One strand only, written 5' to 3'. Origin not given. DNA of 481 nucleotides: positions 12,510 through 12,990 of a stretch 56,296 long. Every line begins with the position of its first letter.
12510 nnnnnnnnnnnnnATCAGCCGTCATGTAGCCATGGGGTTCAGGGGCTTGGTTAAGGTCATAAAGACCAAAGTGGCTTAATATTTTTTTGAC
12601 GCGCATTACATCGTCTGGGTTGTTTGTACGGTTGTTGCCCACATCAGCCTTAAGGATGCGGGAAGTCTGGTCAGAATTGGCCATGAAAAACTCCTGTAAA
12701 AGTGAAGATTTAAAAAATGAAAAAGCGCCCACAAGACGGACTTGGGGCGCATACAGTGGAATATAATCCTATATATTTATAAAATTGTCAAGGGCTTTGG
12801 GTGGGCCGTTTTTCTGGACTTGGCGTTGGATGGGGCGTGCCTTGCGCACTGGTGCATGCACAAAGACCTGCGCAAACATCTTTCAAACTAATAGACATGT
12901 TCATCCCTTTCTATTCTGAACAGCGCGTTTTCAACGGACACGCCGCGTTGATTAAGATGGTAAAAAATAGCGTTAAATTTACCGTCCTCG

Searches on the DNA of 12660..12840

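Call 81: search_rna_families(source=window, start=12660, end=12840, threshold=evalue, max_evalue=5)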
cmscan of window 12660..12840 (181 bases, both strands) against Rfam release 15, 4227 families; matches with E-value up to 5: 3.
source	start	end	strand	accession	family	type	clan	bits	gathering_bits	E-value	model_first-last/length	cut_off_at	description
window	12714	12789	-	RF02371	PyrG_leader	Cis-reg; leader;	-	24.6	65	0.18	1-78/78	no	PyrG leader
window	12700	12782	+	RF01842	mycoplasma_FSE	Cis-reg; frameshift_element;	-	22.4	88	1.6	1-87/87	no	mycoplasma ribosomal frameshift element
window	12755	12788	+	RF02217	ZNFX1-AS1_3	Gene; lncRNA;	-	15.2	60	3.1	58-87/87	no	ZNFX1 antisense RNA 1 conserved region 3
